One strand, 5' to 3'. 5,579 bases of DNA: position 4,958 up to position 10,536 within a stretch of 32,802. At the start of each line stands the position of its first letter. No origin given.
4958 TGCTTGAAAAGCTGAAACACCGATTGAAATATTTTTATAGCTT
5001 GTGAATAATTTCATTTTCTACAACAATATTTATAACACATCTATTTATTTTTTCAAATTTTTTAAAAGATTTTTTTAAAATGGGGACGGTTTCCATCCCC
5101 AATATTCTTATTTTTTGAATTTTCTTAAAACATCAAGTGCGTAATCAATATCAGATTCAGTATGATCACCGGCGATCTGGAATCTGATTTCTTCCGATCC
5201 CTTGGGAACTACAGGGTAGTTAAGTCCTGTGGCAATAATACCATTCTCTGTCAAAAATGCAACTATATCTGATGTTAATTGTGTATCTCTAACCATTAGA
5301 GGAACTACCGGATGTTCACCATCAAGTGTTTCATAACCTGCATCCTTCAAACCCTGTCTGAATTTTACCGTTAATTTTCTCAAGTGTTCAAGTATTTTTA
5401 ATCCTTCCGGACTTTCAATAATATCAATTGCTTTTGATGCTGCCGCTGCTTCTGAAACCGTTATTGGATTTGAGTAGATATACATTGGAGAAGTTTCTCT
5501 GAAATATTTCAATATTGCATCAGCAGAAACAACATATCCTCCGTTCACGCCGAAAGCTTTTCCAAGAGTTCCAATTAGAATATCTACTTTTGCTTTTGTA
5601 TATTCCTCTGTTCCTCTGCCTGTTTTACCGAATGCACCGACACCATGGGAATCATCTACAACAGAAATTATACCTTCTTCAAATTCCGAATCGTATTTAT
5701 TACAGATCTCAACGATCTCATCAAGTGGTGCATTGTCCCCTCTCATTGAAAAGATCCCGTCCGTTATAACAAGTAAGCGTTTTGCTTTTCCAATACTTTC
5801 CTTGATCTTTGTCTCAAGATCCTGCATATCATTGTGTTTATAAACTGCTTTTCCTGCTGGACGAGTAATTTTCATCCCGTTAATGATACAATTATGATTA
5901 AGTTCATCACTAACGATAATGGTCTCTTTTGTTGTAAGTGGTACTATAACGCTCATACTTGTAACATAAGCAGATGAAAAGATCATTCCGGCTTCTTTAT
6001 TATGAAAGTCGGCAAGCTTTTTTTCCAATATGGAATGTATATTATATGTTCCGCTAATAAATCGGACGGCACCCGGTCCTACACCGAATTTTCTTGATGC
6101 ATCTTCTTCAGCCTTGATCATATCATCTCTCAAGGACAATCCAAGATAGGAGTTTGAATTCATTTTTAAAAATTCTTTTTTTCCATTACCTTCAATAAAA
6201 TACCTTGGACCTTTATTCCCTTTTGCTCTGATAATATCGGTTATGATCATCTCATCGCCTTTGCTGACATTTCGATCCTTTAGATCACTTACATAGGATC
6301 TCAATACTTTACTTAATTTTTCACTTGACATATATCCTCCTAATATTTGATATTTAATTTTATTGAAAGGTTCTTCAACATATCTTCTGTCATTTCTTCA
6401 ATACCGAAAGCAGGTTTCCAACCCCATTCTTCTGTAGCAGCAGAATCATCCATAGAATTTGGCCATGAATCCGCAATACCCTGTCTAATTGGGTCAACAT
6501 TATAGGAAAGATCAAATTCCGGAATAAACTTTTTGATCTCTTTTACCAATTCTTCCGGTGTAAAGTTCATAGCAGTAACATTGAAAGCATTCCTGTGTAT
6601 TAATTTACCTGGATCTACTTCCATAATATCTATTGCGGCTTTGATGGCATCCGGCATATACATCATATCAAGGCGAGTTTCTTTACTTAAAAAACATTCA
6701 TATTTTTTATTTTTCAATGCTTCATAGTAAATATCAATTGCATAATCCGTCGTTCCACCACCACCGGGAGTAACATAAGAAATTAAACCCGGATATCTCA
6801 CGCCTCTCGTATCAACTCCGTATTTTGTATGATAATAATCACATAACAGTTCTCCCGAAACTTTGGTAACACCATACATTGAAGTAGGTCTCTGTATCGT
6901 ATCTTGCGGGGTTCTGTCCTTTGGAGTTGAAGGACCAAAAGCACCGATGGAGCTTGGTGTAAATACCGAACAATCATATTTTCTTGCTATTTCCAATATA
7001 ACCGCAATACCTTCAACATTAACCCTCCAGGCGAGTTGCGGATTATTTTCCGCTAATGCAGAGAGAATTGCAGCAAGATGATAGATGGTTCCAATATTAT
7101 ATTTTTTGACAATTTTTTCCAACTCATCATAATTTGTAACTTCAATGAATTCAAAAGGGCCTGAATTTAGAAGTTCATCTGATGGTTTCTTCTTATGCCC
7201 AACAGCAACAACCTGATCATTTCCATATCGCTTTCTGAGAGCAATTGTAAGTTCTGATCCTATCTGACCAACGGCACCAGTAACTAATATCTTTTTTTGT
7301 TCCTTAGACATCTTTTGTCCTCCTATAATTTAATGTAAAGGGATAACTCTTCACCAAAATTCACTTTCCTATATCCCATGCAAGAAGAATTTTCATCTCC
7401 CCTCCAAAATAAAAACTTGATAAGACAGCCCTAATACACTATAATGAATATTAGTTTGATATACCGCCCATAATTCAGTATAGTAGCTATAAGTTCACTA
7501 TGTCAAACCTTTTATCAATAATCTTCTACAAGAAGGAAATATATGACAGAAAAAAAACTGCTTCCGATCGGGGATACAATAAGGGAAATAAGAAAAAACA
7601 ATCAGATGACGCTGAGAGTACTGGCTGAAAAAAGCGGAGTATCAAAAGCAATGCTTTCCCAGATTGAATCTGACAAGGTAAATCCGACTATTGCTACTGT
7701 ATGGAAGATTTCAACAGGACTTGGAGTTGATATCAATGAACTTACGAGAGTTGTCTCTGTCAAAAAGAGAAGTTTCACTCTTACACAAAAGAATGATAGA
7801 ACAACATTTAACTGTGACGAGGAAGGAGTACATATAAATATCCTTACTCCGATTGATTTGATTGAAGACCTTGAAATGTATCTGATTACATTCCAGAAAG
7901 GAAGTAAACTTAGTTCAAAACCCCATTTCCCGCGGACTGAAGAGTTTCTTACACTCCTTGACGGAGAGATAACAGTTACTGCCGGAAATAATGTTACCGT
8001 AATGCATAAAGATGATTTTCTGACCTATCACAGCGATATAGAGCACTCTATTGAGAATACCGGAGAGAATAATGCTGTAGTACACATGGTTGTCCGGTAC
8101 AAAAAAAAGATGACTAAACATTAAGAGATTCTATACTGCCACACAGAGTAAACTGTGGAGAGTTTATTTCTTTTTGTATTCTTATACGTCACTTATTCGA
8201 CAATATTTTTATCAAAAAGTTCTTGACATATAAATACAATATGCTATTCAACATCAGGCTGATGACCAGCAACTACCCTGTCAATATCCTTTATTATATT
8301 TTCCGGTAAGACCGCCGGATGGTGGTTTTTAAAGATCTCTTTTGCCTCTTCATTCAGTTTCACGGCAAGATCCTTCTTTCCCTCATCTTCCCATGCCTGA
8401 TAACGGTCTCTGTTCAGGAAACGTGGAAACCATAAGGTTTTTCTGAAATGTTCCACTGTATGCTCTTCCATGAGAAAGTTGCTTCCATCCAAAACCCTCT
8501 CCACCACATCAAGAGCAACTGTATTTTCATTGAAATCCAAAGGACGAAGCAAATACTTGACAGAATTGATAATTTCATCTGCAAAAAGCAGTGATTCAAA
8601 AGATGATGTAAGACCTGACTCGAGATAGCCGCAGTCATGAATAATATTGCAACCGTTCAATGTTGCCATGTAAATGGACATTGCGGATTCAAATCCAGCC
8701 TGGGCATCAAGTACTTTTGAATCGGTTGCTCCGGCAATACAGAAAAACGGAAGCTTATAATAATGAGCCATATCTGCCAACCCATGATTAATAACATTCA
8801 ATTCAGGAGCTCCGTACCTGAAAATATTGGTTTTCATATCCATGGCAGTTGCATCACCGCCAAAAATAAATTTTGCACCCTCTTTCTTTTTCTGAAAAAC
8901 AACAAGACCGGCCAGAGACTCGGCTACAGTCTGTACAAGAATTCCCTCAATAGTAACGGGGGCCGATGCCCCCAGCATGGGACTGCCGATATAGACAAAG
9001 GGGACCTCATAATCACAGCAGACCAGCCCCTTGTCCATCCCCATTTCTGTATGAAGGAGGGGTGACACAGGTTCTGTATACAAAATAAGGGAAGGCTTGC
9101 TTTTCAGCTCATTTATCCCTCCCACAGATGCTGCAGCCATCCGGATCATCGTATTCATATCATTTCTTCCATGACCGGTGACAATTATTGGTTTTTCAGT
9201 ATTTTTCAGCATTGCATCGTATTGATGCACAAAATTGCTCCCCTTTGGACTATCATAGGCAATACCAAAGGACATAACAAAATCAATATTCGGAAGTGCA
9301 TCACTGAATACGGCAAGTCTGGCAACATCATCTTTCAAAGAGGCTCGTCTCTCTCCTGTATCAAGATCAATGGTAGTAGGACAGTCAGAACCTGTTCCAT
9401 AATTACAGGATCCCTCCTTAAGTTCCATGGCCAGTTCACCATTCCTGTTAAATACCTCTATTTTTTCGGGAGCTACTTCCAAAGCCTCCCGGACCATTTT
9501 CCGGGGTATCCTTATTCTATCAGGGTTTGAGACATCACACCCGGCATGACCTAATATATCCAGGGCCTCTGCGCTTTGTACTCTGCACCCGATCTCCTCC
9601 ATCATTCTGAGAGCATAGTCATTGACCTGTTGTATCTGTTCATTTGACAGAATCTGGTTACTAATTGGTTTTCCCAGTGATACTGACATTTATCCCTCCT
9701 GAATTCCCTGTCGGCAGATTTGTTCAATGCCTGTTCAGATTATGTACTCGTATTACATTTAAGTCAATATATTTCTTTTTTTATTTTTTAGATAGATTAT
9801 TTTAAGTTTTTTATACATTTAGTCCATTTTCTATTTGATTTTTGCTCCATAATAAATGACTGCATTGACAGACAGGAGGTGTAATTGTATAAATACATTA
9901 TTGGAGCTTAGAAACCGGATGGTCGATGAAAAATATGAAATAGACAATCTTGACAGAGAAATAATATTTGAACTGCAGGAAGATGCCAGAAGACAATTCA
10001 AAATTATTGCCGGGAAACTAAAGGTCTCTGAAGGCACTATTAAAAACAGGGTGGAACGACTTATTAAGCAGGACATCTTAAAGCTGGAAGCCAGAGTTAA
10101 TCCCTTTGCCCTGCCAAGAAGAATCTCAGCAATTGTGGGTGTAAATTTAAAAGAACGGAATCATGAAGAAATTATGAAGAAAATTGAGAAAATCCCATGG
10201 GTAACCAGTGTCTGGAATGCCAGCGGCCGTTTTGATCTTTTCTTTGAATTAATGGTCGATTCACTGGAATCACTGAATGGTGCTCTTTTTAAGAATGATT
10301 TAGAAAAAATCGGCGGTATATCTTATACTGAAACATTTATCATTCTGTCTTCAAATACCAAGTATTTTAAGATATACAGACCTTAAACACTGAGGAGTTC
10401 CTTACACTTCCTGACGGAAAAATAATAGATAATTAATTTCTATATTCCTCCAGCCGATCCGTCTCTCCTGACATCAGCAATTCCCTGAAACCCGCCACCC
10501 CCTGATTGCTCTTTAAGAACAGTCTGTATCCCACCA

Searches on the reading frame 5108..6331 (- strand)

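Call 13: search_protein_families(library=pfam, proteins=[window:5108-6331:-])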
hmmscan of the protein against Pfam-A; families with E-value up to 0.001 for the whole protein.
window:5108-6331:- (407 aa): 1 family
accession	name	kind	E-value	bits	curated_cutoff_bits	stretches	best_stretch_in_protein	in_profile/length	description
PF00155.27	Aminotran_1_2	-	1.1e-40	140.4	19.7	1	53-402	2-361/361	Aminotransferase class I and II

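Call 49: search_protein_families(library=ncbifam, proteins=[window:5108-6331:-], max_evalue=1e-10)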
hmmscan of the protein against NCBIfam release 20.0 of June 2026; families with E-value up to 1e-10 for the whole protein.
window:5108-6331:- (407 aa): 11 families
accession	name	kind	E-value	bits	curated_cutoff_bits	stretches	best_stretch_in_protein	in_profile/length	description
NF005394.0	PRK06939.1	equivalog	1.4e-101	340.1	460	1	46-406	36-391/397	glycine C-acetyltransferase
TIGR01825.1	gly_Cac_T_rel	subfamily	1.9e-95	319.8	535.4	1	31-405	15-378/385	BioF/Kbl family PLP-dependent acyltransferase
TIGR00858.1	bioF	equivalog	1.1e-88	297.4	426.45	1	50-402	20-364/365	8-amino-7-oxononanoate synthase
TIGR01822.1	2am3keto_CoA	equivalog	1.8e-88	297.1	493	1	50-404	37-385/393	glycine C-acetyltransferase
NF047600.1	SerpalmtaseCFB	equivalog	3.8e-76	256.3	640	1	51-405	42-388/395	serine palmitoyltransferase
TIGR01821.1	5aminolev_synth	equivalog_domain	9.9e-73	245.3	338.55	1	31-402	24-390/402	5-aminolevulinate synthase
NF047599.1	SerpalmtaseBetaP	equivalog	2e-66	224.3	500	1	52-405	43-389/394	serine palmitoyltransferase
NF047603.1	SerpalmtaseAlphaP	equivalog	9.3e-50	169.4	670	1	50-401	44-388/399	serine palmitoyltransferase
NF005526.0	PRK07179.1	equivalog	8.2e-42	143.2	428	1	44-405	45-395/407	alpha-hydroxyketone-type quorum-sensing autoinducer synthase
NF005697.0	PRK07505.1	subfamily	2.3e-36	125.3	342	1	46-405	42-398/405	hypothetical protein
NF004608.1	PRK05937.1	equivalog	4.9e-27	94.7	399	1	84-365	41-309/366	8-amino-7-oxononanoate synthase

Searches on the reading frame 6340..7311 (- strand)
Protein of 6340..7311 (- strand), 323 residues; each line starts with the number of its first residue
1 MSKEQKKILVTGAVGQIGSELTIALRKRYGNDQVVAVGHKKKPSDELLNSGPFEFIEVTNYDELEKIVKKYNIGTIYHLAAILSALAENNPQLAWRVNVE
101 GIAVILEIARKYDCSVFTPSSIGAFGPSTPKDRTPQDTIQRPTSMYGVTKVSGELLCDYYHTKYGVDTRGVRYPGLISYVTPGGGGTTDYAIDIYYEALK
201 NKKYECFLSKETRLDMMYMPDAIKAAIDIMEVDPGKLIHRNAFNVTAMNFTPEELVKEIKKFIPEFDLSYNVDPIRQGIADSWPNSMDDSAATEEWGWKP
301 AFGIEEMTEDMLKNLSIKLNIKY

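Call 13: search_protein_families(library=pfam, proteins=[window:6340-7311:-])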
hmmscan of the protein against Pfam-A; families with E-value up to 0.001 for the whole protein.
window:6340-7311:- (323 aa): 6 families
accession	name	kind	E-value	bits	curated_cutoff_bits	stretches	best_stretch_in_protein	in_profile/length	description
PF01370.27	Epimerase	-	4.8e-29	101.9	20.9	1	8-232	1-227/240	NAD dependent epimerase/dehydratase family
PF16363.11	GDP_Man_Dehyd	-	5.9e-22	79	27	1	9-311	1-332/332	GDP-mannose 4,6 dehydratase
PF04321.23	RmlD_sub_bind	-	4.8e-14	52.5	27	1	7-158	2-137/287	RmlD substrate binding domain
PF02719.21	Polysacc_synt_2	-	2.8e-10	40.3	20.2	1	8-164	1-156/293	Polysaccharide biosynthesis protein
PF07993.18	NAD_binding_4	-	2.2e-05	24.2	20.1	1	72-217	88-249/258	Male sterility protein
PF01073.25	3Beta_HSD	-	2.6e-05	23.8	22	1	9-132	1-127/280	3-beta hydroxysteroid dehydrogenase/isomerase family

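Call 49: search_protein_families(library=ncbifam, proteins=[window:6340-7311:-], max_evalue=1e-10)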
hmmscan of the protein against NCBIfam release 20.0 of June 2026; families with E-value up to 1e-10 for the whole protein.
window:6340-7311:- (323 aa): 5 families
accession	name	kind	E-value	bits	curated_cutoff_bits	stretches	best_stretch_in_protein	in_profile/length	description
NF043036.1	ErythonDh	equivalog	1.1e-31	110.3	325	1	7-294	2-300/321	D-erythronate dehydrogenase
TIGR02197.1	heptose_epim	equivalog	1.9e-14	53.5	274.6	1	8-231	1-231/316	ADP-glyceromanno-heptose 6-epimerase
TIGR01179.1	galE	equivalog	3e-13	49.3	262.3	0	7-173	1-173/332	UDP-glucose 4-epimerase GalE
TIGR01214.1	rmlD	equivalog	4.5e-12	45.7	224.05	1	7-158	1-136/285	dTDP-4-dehydrorhamnose reductase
TIGR01181.1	dTDP_gluc_dehyt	equivalog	2.9e-11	43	365.1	1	7-306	1-302/321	dTDP-glucose 4,6-dehydratase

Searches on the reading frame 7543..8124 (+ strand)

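Call 13: search_protein_families(library=pfam, proteins=[window:7543-8124:+])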
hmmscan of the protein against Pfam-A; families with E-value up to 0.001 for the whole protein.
window:7543-8124:+ (193 aa): 6 families
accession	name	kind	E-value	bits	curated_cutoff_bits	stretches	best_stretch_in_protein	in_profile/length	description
PF01381.28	HTH_3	-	8.1e-15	55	23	1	13-67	1-55/55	Helix-turn-helix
PF07883.17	Cupin_2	-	8.8e-11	41.8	27.2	1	114-183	2-69/70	Cupin domain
PF12844.13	HTH_19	-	3.3e-09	36.9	30.2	1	12-71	3-62/64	Helix-turn-helix domain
PF13560.12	HTH_31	-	4.7e-07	30.5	27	1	9-67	2-61/64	Helix-turn-helix domain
PF13443.12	HTH_26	-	4.8e-05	24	22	1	13-68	2-58/63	Cro/C1-type HTH DNA-binding domain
PF01050.24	MannoseP_isomer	-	0.00098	19.7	23.6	0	104-175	22-92/116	Mannose-6-phosphate isomerase C-terminal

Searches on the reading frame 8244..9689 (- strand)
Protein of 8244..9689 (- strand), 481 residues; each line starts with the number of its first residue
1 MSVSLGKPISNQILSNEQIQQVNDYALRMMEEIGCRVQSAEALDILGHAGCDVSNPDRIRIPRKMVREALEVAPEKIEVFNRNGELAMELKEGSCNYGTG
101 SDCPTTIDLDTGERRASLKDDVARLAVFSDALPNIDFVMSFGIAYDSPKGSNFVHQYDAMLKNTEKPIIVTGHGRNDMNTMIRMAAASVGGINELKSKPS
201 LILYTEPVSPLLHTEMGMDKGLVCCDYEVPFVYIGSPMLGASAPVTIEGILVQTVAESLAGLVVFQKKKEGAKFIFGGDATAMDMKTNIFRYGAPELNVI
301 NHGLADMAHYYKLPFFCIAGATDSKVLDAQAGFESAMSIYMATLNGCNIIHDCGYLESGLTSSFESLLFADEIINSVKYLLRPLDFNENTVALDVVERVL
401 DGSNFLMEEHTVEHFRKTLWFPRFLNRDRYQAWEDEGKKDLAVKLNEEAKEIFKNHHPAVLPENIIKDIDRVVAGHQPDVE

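Call 13: search_protein_families(library=pfam, proteins=[window:8244-9689:-])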
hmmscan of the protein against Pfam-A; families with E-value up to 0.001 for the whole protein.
window:8244-9689:- (481 aa): 1 family
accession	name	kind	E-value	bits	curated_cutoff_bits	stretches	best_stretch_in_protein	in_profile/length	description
PF06253.16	MTTB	-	2.7e-88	296.6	25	1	12-474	32-493/500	Trimethylamine methyltransferase (MTTB)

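Call 49: search_protein_families(library=ncbifam, proteins=[window:8244-9689:-], max_evalue=1e-10)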
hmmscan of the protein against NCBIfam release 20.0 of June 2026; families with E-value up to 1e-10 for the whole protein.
window:8244-9689:- (481 aa): 1 family
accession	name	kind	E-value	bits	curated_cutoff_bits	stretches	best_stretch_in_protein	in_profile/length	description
TIGR02369.2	trimeth_pyl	equivalog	1.4e-118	396.4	525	1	12-474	4-466/469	[trimethylamine--corrinoid protein] Co-methyltransferase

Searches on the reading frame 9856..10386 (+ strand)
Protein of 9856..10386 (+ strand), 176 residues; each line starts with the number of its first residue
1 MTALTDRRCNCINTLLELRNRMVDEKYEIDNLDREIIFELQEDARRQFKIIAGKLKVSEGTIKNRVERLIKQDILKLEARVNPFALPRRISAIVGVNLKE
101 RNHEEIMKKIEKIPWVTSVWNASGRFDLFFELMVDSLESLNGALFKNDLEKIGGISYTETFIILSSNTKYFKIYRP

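Call 13: search_protein_families(library=pfam, proteins=[window:9856-10386:+])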
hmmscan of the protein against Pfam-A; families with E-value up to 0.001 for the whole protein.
window:9856-10386:+ (176 aa): 3 families
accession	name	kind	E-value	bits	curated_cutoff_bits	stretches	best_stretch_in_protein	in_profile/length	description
PF13404.12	HTH_AsnC-type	-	1.9e-12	47.2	27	1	29-69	1-41/42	AsnC-type helix-turn-helix domain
PF01037.27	AsnC_trans_reg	-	2.7e-10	40.4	25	1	94-165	1-72/73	Lrp/AsnC ligand binding domain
PF13412.12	HTH_24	-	8.2e-10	38.5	21.9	1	30-76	2-48/48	Winged helix-turn-helix DNA-binding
